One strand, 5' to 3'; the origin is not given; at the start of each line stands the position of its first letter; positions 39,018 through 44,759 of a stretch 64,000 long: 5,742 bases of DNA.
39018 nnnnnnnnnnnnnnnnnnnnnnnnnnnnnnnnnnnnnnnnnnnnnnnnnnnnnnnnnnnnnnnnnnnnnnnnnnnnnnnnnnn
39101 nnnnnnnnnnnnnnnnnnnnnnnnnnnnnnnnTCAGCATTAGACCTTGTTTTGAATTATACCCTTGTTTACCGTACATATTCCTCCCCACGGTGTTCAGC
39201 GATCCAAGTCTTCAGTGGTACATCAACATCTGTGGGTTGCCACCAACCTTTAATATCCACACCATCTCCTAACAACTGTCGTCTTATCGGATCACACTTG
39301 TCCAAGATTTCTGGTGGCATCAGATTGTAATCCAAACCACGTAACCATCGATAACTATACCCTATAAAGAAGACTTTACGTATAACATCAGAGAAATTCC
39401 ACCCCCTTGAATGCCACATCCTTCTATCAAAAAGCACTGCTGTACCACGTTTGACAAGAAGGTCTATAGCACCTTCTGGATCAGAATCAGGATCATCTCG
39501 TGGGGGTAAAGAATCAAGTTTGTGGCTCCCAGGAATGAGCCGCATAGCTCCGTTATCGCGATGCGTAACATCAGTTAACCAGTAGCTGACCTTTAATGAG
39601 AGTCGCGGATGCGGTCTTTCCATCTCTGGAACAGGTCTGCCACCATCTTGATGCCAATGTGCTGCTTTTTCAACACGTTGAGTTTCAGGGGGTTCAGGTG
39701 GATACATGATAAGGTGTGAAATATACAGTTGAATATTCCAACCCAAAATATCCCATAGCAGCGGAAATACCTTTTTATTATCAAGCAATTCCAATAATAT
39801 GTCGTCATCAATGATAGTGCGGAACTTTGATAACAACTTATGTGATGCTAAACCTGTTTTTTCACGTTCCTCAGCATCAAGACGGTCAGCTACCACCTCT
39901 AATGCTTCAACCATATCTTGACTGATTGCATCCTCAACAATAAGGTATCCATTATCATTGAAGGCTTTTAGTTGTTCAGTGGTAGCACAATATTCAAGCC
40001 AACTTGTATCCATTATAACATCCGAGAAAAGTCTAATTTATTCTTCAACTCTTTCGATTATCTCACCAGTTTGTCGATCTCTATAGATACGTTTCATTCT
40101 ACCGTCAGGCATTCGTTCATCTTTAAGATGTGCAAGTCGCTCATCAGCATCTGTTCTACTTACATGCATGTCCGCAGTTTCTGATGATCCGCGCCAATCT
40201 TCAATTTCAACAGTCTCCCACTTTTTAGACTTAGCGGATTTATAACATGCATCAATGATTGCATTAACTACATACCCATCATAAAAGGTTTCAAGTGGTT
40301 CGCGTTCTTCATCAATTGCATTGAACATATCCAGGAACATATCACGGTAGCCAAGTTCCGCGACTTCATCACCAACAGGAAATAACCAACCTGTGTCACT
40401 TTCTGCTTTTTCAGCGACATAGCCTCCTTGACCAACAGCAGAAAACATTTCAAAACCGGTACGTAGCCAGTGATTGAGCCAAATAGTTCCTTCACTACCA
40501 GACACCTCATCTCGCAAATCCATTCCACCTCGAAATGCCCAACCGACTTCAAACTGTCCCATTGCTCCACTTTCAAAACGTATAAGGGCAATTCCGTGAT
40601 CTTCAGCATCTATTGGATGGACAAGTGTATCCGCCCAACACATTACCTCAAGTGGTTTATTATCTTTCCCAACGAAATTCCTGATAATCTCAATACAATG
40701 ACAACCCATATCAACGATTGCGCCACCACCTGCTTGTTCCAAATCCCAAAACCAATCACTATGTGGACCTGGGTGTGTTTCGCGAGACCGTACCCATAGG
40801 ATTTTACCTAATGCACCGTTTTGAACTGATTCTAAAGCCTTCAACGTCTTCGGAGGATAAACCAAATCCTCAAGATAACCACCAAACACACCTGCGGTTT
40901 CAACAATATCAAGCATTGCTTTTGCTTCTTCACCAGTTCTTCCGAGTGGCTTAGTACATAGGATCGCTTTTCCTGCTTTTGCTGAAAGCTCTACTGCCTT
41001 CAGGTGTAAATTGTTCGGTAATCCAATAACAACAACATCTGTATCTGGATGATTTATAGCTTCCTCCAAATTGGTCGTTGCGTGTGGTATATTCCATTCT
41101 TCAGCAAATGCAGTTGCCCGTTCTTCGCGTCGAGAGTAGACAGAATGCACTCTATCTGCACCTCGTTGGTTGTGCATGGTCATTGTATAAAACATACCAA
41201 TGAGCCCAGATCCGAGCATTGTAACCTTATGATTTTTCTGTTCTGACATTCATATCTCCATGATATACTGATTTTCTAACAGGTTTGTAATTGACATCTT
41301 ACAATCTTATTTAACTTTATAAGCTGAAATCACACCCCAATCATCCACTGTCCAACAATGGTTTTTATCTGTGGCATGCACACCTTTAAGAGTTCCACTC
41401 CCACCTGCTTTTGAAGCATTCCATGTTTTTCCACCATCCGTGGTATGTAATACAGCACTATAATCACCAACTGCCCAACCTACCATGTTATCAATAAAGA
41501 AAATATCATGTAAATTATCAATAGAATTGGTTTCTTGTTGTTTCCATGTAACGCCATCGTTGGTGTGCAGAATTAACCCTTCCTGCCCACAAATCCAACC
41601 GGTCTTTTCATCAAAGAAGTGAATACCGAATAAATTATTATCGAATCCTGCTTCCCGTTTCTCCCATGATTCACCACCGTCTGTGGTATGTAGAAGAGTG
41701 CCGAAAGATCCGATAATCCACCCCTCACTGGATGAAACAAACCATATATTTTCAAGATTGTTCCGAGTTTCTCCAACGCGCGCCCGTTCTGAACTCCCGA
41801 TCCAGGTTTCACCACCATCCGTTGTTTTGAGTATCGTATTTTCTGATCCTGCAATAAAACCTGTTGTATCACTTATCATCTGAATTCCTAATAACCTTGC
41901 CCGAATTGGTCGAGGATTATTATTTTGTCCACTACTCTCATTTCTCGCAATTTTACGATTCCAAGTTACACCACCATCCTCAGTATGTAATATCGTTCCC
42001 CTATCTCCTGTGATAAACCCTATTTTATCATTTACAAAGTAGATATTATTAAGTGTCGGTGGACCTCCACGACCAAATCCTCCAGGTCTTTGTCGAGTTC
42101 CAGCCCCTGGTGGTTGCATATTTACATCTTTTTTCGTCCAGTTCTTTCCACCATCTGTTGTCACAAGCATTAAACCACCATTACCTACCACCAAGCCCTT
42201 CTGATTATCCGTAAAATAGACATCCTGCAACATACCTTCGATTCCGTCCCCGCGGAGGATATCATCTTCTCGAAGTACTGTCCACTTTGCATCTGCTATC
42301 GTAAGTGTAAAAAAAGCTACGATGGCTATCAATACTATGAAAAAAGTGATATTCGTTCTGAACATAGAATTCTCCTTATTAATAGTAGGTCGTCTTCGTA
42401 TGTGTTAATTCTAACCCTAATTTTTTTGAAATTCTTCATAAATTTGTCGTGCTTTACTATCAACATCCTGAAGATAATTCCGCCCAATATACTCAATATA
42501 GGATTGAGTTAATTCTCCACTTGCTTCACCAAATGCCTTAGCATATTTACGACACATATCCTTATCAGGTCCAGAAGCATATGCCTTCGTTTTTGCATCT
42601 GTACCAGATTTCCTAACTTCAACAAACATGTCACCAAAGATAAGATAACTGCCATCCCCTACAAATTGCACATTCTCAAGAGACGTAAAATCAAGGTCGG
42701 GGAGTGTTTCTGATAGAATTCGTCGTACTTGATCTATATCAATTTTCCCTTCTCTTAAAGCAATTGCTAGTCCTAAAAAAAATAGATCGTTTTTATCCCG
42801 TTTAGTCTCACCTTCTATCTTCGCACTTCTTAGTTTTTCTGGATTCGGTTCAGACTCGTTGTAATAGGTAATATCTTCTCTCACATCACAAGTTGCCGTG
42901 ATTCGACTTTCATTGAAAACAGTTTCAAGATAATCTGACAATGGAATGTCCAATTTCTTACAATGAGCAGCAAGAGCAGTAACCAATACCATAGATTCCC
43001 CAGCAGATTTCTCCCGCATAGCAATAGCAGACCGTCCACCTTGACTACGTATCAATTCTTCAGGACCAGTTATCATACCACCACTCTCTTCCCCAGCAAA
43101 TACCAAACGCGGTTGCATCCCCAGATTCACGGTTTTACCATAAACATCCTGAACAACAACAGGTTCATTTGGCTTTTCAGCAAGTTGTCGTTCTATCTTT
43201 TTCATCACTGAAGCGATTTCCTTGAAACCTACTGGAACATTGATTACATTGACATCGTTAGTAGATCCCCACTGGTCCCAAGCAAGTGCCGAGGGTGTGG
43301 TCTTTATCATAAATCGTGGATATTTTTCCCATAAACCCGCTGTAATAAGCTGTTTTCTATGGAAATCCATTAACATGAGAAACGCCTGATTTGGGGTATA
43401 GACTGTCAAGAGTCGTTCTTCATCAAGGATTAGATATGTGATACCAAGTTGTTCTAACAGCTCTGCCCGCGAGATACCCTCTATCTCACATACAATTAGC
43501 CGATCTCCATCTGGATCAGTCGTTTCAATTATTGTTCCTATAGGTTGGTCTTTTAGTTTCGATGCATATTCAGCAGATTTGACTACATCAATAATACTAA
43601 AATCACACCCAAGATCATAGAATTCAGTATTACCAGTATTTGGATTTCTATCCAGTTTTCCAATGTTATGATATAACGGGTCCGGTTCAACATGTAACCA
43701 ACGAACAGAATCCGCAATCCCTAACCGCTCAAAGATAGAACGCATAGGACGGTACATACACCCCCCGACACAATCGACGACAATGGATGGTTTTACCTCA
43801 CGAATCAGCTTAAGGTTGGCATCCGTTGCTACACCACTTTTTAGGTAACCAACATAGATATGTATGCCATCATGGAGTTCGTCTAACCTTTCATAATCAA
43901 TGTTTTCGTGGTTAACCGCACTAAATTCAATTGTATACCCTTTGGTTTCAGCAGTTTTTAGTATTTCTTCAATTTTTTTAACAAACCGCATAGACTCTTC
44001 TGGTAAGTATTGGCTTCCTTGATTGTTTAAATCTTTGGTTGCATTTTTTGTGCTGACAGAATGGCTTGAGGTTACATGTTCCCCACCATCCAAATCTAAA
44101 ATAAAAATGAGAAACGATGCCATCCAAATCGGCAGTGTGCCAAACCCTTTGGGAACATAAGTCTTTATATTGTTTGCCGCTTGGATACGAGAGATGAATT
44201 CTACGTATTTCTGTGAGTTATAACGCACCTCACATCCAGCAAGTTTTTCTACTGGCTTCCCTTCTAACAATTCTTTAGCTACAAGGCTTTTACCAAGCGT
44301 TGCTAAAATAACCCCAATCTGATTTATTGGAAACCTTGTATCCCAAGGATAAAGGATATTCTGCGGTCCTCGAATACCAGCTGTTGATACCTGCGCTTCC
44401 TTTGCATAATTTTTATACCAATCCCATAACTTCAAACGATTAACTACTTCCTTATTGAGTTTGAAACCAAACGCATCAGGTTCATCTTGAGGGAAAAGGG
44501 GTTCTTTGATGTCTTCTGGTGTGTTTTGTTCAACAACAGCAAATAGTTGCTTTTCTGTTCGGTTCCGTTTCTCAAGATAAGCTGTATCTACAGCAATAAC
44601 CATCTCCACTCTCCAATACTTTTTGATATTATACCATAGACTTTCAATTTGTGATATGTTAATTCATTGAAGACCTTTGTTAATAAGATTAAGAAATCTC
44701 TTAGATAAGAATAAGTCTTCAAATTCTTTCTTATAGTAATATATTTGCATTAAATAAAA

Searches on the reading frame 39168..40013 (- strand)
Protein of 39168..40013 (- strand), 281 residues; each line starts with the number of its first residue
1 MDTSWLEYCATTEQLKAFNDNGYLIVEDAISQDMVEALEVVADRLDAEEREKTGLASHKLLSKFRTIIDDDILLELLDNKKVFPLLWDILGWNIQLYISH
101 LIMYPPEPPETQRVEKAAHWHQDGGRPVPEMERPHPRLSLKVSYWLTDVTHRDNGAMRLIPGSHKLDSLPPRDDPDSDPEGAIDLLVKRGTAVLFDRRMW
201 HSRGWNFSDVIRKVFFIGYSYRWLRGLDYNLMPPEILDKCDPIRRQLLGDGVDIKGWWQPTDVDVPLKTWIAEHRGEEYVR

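Call 30: search_protein_families(library=pfam, proteins=[window:39168-40013:-], max_evalue=0.0001)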
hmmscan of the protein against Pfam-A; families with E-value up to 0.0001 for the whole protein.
window:39168-40013:- (281 aa): 1 family
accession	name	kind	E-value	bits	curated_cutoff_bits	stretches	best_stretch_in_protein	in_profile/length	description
PF05721.19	PhyH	-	1.7e-19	71.4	22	1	18-213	1-212/213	Phytanoyl-CoA dioxygenase (PhyH)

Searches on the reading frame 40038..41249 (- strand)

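Call 30: search_protein_families(library=pfam, proteins=[window:40038-41249:-], max_evalue=0.0001)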
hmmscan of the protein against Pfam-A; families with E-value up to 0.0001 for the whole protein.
window:40038-41249:- (403 aa): 3 families
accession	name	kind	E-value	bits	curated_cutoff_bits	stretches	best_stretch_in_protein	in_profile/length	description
PF22725.1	GFO_IDH_MocA_C3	-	2.2e-28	99.1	27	1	137-256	3-123/124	GFO/IDH/MocA C-terminal domain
PF01408.29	GFO_IDH_MocA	-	8.5e-20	72.1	24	1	8-121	2-114/120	Oxidoreductase family, NAD-binding Rossmann fold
PF02894.22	GFO_IDH_MocA_C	-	1.4e-19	71.2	22.9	1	141-344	3-215/218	Oxidoreductase family, C-terminal alpha/beta domain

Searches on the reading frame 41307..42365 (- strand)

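Call 30: search_protein_families(library=pfam, proteins=[window:41307-42365:-], max_evalue=0.0001)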
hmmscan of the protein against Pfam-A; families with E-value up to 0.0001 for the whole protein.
window:41307-42365:- (352 aa): 5 families
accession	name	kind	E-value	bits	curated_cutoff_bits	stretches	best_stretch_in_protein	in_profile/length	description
PF14870.12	PSII_BNR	-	1.3e-44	153.1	27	5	153-236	15-96/303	Photosynthesis system II assembly factor YCF48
PF02012.26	BNR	-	2e-11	42.5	27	0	68-78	2-12/12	BNR/Asp-box repeat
PF15902.12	Sortilin-Vps10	-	1.6e-09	37.5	33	0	124-246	2-121/446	Sortilin, neurotensin receptor 3,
PF24316.1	Tli3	-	7.4e-05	23.5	27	0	302-324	83-105/129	T6SS Tli3 immunity protein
PF19135.5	DUF5818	-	8e-05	22.6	27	0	261-274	8-21/57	Protein of unknown function (DUF5818)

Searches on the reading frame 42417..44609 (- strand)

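Call 3: search_protein_families(library=pfam, proteins=[window:42417-44609:-], max_evalue=0.01)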
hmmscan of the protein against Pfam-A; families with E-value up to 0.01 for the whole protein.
window:42417-44609:- (730 aa): 3 families
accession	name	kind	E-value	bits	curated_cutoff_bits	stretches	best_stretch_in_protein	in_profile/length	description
PF02878.22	PGM_PMM_I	-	1.1e-06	28.8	22.5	1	128-219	49-133/138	Phosphoglucomutase/phosphomannomutase, alpha/beta/alpha domain I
PF02880.22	PGM_PMM_III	-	0.00012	22.6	20.7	1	425-531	17-81/115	Phosphoglucomutase/phosphomannomutase, alpha/beta/alpha domain III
PF02879.22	PGM_PMM_II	-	0.00083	20.3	29.3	0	262-375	9-100/103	Phosphoglucomutase/phosphomannomutase, alpha/beta/alpha domain II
